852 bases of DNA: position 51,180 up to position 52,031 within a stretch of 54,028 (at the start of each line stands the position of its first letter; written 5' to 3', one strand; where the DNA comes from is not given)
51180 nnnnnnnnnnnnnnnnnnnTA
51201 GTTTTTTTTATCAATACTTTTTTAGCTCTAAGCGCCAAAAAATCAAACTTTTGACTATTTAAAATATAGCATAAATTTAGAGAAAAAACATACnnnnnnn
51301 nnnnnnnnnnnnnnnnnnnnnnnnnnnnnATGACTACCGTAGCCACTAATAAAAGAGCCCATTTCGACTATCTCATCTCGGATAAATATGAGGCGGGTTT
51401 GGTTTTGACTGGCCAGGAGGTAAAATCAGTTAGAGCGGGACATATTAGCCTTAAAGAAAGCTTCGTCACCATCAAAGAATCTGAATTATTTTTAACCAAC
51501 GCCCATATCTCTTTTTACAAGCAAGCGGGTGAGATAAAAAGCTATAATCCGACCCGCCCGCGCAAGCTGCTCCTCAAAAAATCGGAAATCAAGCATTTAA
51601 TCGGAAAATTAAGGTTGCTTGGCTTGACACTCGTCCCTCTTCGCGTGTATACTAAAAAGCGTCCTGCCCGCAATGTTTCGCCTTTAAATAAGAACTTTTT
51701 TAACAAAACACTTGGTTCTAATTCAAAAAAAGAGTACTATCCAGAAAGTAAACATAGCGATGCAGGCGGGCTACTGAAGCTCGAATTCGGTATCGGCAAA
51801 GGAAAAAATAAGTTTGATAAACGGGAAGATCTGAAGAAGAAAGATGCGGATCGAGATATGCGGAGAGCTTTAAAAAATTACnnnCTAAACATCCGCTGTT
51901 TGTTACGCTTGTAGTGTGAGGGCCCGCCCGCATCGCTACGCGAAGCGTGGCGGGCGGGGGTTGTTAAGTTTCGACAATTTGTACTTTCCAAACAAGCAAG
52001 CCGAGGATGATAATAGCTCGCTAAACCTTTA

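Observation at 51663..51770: smpB carries the same hairpin element, itself split by a nested 72-nt insert; both are multiples of 3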

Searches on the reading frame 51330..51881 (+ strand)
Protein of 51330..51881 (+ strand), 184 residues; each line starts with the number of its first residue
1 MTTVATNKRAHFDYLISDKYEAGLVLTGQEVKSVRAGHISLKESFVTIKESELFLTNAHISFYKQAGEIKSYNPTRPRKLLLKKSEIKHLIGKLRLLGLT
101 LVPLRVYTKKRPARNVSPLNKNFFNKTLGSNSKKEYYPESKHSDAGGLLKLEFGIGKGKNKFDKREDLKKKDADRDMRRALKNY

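Call 13: search_solved_structures(query=window:51330-51881:+, show_alignments=2)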
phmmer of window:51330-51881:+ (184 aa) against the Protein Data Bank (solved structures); distinct sequences matched with E-value up to 0.001: 15.
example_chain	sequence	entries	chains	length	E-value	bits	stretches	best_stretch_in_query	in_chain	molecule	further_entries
7ljp_A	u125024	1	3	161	1.5e-35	125.9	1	3-110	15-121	SsrA-binding protein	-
5zey_C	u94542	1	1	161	1.2e-30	109.9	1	3-107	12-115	SsrA-binding protein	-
7acj_5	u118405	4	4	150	9e-26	94.1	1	2-110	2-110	SsrA-binding protein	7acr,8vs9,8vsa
1j1h_A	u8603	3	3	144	9.3e-26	94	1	2-111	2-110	Small Protein B | SMALL PROTEIN B SMPB | SsrA-binding protein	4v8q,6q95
6q98_5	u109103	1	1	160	1.2e-25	93.7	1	2-110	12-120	SsrA-binding protein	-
3iyq_B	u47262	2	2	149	1.9e-25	93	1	4-111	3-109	SsrA-binding protein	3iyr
2czj_A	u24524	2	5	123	4.3e-25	91.9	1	2-112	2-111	SsrA-binding protein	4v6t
6q97_5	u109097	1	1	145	6.8e-25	91.2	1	4-110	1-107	SsrA-binding protein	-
7abz_5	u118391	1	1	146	7e-25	91.2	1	4-110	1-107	SsrA-binding protein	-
7ac7_5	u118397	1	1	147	7.1e-25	91.1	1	4-110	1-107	SsrA-binding protein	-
1wjx_A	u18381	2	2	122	8.1e-25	91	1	4-112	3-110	SsrA-binding protein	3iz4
1p6v_A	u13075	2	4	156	1.9e-24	89.8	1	3-112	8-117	SsrA-binding protein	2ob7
1zc8_K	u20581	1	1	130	3.2e-23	85.7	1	3-115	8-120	SsrA-binding protein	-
1k8h_A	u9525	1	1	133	3.5e-23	85.7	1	3-116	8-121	Small protein B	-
6q9a_5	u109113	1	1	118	5.7e-20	75.2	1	4-110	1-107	SsrA-binding protein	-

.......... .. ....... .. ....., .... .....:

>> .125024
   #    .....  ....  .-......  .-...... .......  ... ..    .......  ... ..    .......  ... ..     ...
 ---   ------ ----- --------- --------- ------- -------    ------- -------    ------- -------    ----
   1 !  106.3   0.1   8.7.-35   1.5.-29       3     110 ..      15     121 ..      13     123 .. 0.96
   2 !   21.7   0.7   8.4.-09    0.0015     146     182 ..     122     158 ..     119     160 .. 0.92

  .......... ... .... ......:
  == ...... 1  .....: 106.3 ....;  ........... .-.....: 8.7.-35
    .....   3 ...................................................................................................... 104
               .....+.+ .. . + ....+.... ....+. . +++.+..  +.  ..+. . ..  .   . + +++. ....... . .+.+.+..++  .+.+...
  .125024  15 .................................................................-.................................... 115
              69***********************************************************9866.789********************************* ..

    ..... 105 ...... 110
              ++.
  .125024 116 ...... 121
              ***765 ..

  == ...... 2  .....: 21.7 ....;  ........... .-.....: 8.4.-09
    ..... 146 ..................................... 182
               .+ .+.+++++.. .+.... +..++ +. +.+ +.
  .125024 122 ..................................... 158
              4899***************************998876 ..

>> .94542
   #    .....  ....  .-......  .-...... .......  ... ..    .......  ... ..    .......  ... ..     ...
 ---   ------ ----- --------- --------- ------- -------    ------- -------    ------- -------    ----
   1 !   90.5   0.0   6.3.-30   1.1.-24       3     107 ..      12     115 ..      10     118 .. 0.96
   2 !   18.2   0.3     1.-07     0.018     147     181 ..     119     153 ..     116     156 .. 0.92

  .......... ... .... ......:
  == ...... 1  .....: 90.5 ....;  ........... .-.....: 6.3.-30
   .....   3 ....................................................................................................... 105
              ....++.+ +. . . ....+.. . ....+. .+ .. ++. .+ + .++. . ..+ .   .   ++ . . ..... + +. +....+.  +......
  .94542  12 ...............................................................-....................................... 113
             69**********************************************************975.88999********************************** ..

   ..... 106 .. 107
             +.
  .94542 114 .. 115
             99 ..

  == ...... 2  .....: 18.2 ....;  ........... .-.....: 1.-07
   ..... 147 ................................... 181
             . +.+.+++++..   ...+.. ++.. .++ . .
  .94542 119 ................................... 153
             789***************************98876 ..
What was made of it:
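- Checked: Alignment to solved SmpB structures shows a clean insertion between consecutive residues 121 and 122 of 7ljp, between two beta-strands (call 13).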

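Call 14: search_protein_families(library=pfam, proteins=[window:51330-51881:+])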
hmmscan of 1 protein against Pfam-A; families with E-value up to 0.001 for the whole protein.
window:51330-51881:+ (184 aa): 1 family
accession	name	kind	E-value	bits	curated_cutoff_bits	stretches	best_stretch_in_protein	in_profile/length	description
PF01668.23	SmpB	-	1.3e-48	165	27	2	4-111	1-107/143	SmpB protein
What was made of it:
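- On Intein or self-splicing intron: Pfam finds only SmpB (call 14).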

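Call 15: find_homologous_proteins(query=window:51330-51881:+)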
Query window:51330-51881:+ (184 aa): 5043 proteins with E <= 0.001 among 5166 candidates; the best 120 are listed.
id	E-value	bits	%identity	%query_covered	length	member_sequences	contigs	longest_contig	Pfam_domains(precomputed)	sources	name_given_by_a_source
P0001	1.2e-113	395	100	100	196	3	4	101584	PF01668.24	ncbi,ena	-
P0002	1.8e-99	349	89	100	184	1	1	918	PF01668.24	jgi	jgi:SsrA-binding protein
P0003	1.0e-94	333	84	100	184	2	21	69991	PF01668.24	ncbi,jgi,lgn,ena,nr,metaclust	ncbi:MAG: SsrA-binding protein [Candidatus Moranbacteria bacterium CG_4_9_14_3_um_filter_40_7]|nr:MA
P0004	1.5e-76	274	78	100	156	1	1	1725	PF01668.24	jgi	jgi:SsrA-binding protein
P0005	2.9e-74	267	75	100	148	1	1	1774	PF01668.24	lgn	-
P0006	5.5e-74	266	75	100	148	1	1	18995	PF01668.24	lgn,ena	-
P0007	7.0e-74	265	75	100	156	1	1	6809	PF01668.24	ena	-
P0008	4.1e-73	263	74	100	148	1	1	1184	PF01668.24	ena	-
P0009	6.5e-73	262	73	100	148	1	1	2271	PF01668.24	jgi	jgi:SsrA-binding protein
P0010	7.9e-73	262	73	100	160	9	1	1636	PF01668.24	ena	-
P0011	1.5e-71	258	72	100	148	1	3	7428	PF01668.24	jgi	jgi:SsrA-binding protein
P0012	3.5e-70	253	72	100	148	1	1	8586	PF01668.24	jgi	-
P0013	5.5e-69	249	73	99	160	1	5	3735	PF01668.24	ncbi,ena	-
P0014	3.4e-68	247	70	100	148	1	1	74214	PF01668.24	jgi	jgi:SsrA-binding protein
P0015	5.6e-68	246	71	99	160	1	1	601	PF01668.24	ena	-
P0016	1.3e-66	242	70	100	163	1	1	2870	PF01668.24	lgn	-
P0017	2.1e-65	238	68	99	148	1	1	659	PF01668.24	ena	-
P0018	2.4e-64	234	66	100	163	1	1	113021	PF01668.24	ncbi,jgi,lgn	ncbi:MAG: SsrA-binding protein SmpB [Parcubacteria group bacterium]|jgi:SsrA-binding protein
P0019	1.0e-63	232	65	99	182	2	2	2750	PF01668.24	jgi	-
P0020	1.2e-63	232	69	99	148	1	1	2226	PF01668.24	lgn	-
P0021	5.5e-62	227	65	100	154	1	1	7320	PF01668.24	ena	-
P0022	5.9e-62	227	65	100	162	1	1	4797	PF01668.24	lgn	-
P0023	1.2e-61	226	65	100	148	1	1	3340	PF01668.24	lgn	-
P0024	3.2e-61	224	64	100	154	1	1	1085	PF01668.24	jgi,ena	-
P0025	1.1e-60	222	66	100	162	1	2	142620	PF01668.24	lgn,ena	-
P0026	1.7e-60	222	65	99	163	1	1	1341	PF01668.24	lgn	-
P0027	2.4e-60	221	62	99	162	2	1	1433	PF01668.24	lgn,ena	-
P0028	3.6e-60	221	64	99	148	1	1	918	PF01668.24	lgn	-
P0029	9.5e-60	219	63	100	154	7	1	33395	PF01668.24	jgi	jgi:SsrA-binding protein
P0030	1.1e-59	219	66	99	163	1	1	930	PF01668.24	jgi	-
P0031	1.5e-59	219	63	100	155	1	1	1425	PF01668.24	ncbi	-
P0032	2.0e-59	218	62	100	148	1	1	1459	PF01668.24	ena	-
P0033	2.4e-59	218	60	100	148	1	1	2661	PF01668.24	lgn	-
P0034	2.5e-59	218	62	99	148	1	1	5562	PF01668.24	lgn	-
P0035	3.4e-59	218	63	100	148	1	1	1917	PF01668.24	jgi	jgi:SsrA-binding protein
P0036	3.6e-59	218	63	100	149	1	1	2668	PF01668.24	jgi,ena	-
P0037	3.7e-59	217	63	100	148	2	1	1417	PF01668.24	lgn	-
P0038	3.9e-59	217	63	100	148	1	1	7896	PF01668.24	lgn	-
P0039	4.7e-59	217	61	99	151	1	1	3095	PF01668.24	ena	-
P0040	5.2e-59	217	62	99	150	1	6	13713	PF01668.24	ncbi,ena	-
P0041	7.2e-59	217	63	100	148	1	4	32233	PF01668.24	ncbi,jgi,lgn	jgi:SsrA-binding protein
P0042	9.4e-59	216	61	99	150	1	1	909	PF01668.24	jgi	jgi:SsrA-binding protein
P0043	1.3e-58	216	63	99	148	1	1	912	PF01668.24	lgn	-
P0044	1.4e-58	216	61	100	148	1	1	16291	PF01668.24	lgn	-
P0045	2.1e-58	215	63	100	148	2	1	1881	PF01668.24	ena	-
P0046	3.0e-58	214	61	100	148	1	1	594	PF01668.24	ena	-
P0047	4.8e-58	214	61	99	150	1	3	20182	PF01668.24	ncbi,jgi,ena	ncbi:MAG: SsrA-binding protein SmpB [Parcubacteria group bacterium]|jgi:SsrA-binding protein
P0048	5.2e-58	214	61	100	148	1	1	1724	PF01668.24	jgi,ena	-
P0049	5.5e-58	214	64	100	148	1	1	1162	PF01668.24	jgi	jgi:SsrA-binding protein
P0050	6.1e-58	213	61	99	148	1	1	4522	PF01668.24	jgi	-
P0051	8.0e-58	213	61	99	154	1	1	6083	PF01668.24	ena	-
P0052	8.7e-58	213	61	100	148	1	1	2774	PF01668.24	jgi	jgi:SsrA-binding protein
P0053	9.9e-58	213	63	100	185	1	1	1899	PF01668.24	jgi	jgi:SsrA-binding protein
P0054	1.1e-57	213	59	100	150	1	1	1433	PF01668.24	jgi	jgi:SsrA-binding protein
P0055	1.4e-57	212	62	100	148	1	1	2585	PF01668.24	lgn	-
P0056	1.5e-57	212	60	100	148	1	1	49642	PF01668.24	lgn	-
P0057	1.7e-57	212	60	100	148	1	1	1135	PF01668.24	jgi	-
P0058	1.9e-57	212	60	99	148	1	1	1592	PF01668.24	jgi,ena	jgi:SsrA-binding protein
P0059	2.0e-57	212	60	99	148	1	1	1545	PF01668.24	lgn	-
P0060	2.0e-57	212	60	99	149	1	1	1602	PF01668.24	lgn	-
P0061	2.6e-57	211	60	99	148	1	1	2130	PF01668.24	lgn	-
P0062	2.7e-57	211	60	99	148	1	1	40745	PF01668.24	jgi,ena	-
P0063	2.7e-57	211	60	99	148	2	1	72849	PF01668.24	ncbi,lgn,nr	ncbi:MAG: SsrA-binding protein SmpB [Candidatus Moranbacteria bacterium]|nr:SsrA-binding protein Smp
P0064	3.0e-57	211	59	99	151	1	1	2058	PF01668.24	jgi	jgi:SsrA-binding protein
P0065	3.1e-57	211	59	100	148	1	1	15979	PF01668.24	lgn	-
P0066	4.2e-57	211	59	100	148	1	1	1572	PF01668.24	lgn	-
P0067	4.2e-57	211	61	99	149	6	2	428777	PF01668.24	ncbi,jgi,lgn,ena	ncbi:MAG: SsrA-binding protein SmpB [Parcubacteria group bacterium]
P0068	4.9e-57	211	61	100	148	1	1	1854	PF01668.24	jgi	jgi:SsrA-binding protein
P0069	5.1e-57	210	61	100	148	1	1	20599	PF01668.24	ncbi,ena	-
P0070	5.9e-57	210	60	99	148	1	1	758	PF01668.24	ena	-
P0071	6.8e-57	210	61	99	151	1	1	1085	PF01668.24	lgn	-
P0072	7.4e-57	210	61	98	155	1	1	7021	PF01668.24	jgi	-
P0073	7.7e-57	210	60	99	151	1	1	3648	PF01668.24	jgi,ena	-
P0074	1.1e-56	209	61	100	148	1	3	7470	PF01668.24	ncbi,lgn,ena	ncbi:MAG: SsrA-binding protein SmpB [Patescibacteria group bacterium]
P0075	1.1e-56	209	60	99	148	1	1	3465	PF01668.24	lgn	-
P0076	1.2e-56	209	61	99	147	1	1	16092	PF01668.24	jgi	jgi:SsrA-binding protein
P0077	1.4e-56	209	59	100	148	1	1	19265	PF01668.24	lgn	-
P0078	1.5e-56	209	58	99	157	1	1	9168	PF01668.24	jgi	jgi:SsrA-binding protein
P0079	1.6e-56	209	60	99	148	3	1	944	PF01668.24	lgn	-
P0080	1.6e-56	209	59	99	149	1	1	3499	PF01668.24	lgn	-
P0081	1.8e-56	209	60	99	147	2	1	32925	PF01668.24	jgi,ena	-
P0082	2.0e-56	209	58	99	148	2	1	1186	PF01668.24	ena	-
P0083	2.1e-56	209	59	100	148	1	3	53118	PF01668.24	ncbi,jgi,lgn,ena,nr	ncbi:MAG: SsrA-binding protein [Candidatus Moranbacteria bacterium GW2011_GWA2_39_41]|nr:MAG: SsrA-b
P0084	2.4e-56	208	60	99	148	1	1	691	PF01668.24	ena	-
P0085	2.7e-56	208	60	100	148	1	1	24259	PF01668.24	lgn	-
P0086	3.1e-56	208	60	100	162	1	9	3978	PF01668.24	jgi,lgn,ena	-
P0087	3.3e-56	208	59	100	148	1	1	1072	PF01668.24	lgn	-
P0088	3.3e-56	208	60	99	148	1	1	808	PF01668.24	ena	-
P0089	3.5e-56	208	62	99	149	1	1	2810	PF01668.24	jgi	jgi:SsrA-binding protein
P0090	3.8e-56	208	62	99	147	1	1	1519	PF01668.24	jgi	jgi:SsrA-binding protein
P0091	4.1e-56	208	60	99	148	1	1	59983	PF01668.24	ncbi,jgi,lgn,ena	ncbi:MAG: SsrA-binding protein SmpB [Parcubacteria group bacterium]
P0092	4.3e-56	207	60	99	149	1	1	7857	PF01668.24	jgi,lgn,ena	-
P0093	5.6e-56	207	60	100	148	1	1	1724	PF01668.24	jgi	jgi:SsrA-binding protein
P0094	5.7e-56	207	59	100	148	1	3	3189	PF01668.24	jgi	jgi:SsrA-binding protein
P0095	7.2e-56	207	59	99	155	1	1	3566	PF01668.24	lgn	-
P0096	7.7e-56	207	60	99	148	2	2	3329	PF01668.24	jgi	-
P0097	8.0e-56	207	61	99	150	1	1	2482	PF01668.24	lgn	-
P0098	8.5e-56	207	58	99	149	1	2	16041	PF01668.24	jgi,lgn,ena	jgi:SsrA-binding protein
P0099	8.8e-56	206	58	99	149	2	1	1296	PF01668.24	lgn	-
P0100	1.1e-55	206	59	99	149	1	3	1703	PF01668.24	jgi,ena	-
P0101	1.2e-55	206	59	100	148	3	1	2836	PF01668.24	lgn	-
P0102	1.4e-55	206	59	100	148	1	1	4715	PF01668.24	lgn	-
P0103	1.4e-55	206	60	99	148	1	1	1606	PF01668.24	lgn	-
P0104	1.5e-55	206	58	100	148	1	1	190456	PF01668.24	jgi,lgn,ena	-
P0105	1.7e-55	206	59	100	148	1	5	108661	PF01668.24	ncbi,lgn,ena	-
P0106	1.7e-55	206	60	100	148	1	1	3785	PF01668.24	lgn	-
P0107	1.7e-55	206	57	100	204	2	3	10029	PF01668.24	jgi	-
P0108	1.7e-55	206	58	100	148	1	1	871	PF01668.24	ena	-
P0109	1.8e-55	205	58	99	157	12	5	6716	PF01668.24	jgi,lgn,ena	-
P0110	2.0e-55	205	57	100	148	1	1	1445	PF01668.24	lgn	-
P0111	2.1e-55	205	58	100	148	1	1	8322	PF01668.24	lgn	-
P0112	2.7e-55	205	60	99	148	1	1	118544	PF01668.24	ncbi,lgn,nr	ncbi:MAG: SsrA-binding protein SmpB [Candidatus Moranbacteria bacterium]|nr:SsrA-binding protein Smp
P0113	2.7e-55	205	59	100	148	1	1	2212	PF01668.24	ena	-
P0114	3.3e-55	205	59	99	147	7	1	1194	PF01668.24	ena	-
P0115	3.7e-55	204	58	99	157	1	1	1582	PF01668.24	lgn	-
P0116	4.5e-55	204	61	99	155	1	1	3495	PF01668.24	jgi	jgi:SsrA-binding protein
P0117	5.0e-55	204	60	99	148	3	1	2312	PF01668.24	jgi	jgi:SsrA-binding protein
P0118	5.2e-55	204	59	100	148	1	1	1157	PF01668.24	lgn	-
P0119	5.5e-55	204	58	100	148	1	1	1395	PF01668.24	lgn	-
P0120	5.6e-55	204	66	93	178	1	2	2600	PF01668.24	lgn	-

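Call 23: find_related_loci(query=window:51330-51881:+, collection=genome_contigs, flank=10000)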
Query window:51330-51881:+ (184 aa) in genome_contigs; peptide patterns used: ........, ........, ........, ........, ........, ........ (x = any residue, [..] = any of these).
274 stretches matched a pattern; 95 encode a relative of the query (tblastn E <= 1e-3); the best 80 are kept; 80 distinct loci.
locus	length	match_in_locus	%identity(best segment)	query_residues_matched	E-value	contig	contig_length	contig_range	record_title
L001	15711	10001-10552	84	1-184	2e-101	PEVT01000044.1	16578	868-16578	MAG: Candidatus Moranbacteria bacterium CG06_land_8_20_14_3_00_40_12 CG06_land_8_20_14_3.00_150_scaffold_1987_c, whole g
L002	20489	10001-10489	66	1-184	2e-69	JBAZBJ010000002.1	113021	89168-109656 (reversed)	MAG: Parcubacteria group bacterium isolate SO_2017_GW1_11 NODE_1177_length_113021_cov_1.562333_OW334_2017, whole genome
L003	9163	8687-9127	62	1-183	1e-66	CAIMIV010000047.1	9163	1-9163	uncultured bacterium isolate MJ-2014-D5_bin-329 genome assembly, contig: bin-329:47/71, whole genome shotgun sequence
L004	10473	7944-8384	61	1-183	7e-66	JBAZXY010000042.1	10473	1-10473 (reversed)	MAG: Parcubacteria group bacterium isolate SO_2017_GW1_67 NODE_23697_length_10473_cov_2.584960_OW334_2017, whole genome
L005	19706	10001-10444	61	1-184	2e-63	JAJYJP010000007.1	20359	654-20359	MAG: bacterium isolate DBS2-1.bin163 NODE_4619_length_20359_cov_4.383155, whole genome shotgun sequence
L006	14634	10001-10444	61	1-184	2e-63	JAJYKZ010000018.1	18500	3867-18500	MAG: bacterium isolate DBS2-1.bin57 NODE_5357_length_18500_cov_2.676808, whole genome shotgun sequence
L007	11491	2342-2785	58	1-184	2e-61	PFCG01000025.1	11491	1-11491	MAG: Candidatus Moranbacteria bacterium CG10_big_fil_rev_8_21_14_0_10_35_21 CG10_8_21_14_0.10_scaffold_6265_c, whole gen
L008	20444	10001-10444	57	1-184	1e-60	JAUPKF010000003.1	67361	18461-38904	MAG: Patescibacteria group bacterium isolate erpe_2018_pw_0hr_WHONDRS-PP48-000085_A_bin.1 scaffold_14, whole genome shot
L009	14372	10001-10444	57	1-184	2e-60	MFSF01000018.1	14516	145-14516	MAG: Candidatus Moranbacteria bacterium RIFOXYA12_FULL_44_15 rifixya3_full_scaffold_2102, whole genome shotgun sequence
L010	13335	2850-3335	57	1-184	3e-60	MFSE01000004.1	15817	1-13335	MAG: Candidatus Moranbacteria bacterium RIFOXYA12_FULL_35_19 rifixya3_full_scaffold_1856, whole genome shotgun sequence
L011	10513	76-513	58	1-182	5e-60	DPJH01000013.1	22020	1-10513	MAG TPA_asm: Candidatus Moraniibacteriota bacterium isolate UBA8518 contig_189378, whole genome shotgun sequence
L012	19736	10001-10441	57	1-183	2e-59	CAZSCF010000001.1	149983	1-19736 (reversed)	MAG TPA_asm: uncultured Bdellovibrionales bacterium isolate SRP263991_co4_514 genome assembly, contig: NODE_39_length_14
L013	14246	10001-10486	57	1-184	4e-59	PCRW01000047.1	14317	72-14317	MAG: Candidatus Moranbacteria bacterium CG23_combo_of_CG06-09_8_20_14_all_35_22 CG23_scaffold_2314_c, whole genome shotg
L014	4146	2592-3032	57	1-183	2e-58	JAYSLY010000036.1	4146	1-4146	MAG: bacterium isolate GFS_10512 GFS_10512_35, whole genome shotgun sequence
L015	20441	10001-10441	56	1-183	2e-58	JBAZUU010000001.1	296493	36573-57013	MAG: Parcubacteria group bacterium isolate SO_2017_GW1_236 NODE_285_length_296493_cov_16.823306_OW334_2017, whole genome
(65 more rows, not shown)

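Call 26: find_encoding_contigs(protein=P0019, flank=3000, max_places=3)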
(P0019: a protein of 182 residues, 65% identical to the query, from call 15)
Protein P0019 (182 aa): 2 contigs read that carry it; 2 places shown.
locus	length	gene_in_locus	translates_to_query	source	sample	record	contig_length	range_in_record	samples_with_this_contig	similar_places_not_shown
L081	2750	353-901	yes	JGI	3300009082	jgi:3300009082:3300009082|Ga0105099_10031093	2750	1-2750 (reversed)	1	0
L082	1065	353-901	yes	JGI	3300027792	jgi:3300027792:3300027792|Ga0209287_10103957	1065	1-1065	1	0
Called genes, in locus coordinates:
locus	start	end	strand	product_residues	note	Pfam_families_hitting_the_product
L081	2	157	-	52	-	?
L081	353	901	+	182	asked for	PF01668:SmpB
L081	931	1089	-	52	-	-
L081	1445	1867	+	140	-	PF05198:IF3_N, PF00707:IF3_C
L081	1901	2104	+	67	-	PF01632:Ribosomal_L35p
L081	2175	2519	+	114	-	PF00453:Ribosomal_L20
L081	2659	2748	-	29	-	?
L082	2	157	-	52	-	?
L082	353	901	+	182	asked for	PF01668:SmpB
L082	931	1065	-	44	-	?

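Call 27: find_encoding_contigs(protein=P0107, flank=10000, max_places=3)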
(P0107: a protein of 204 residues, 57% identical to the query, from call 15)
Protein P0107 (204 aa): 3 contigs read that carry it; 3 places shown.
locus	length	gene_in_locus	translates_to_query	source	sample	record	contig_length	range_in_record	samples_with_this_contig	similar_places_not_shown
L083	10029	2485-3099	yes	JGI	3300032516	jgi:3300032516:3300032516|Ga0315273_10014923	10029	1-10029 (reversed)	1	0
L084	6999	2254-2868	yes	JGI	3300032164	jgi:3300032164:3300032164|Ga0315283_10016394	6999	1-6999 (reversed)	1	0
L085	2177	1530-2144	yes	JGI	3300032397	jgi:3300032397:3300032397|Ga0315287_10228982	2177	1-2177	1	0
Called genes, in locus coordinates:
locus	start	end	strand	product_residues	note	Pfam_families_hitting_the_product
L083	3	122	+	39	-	?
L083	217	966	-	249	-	PF00687:Ribosomal_L1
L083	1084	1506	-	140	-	PF03946:Ribosomal_L11_N, PF00298:Ribosomal_L11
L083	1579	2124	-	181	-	PF02357:NusG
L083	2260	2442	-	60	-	PF00584:SecE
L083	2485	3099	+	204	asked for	PF01668:SmpB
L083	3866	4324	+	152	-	PF05198:IF3_N, PF00707:IF3_C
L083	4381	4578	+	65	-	PF01632:Ribosomal_L35p (weak)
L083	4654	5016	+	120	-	PF00453:Ribosomal_L20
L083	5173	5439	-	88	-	-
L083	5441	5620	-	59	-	-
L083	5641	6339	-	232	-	PF00702:Hydrolase (weak), PF12710:HAD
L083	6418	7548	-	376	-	PF13205:Big_5 (faint), PF03734:YkuD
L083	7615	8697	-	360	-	-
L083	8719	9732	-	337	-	PF01790:LGT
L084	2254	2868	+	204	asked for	PF01668:SmpB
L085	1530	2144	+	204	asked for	PF01668:SmpB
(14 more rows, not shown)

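Call 28: find_encoding_contigs(protein=P0027, flank=3000, max_places=2)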
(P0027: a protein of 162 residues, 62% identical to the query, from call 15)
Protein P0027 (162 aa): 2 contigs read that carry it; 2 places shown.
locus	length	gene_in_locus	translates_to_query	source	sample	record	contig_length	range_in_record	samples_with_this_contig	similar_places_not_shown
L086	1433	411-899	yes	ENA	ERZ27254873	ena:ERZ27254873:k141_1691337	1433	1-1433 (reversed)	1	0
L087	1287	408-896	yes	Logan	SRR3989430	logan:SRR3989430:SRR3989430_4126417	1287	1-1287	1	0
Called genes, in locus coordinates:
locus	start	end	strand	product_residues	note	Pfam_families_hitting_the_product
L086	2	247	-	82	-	?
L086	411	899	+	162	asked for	PF01668:SmpB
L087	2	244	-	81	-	?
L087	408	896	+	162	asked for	PF01668:SmpB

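Call 39: find_encoding_contigs(protein=P0004, flank=3000, max_places=2)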
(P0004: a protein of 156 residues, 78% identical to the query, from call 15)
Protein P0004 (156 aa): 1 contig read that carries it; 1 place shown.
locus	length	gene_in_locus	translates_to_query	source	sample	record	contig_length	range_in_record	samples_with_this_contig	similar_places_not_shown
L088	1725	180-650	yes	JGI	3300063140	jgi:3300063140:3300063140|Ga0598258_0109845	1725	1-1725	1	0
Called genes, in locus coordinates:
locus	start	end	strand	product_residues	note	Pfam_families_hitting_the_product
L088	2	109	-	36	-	?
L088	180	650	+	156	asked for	PF01668:SmpB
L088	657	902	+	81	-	PF01541:GIY-YIG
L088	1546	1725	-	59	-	?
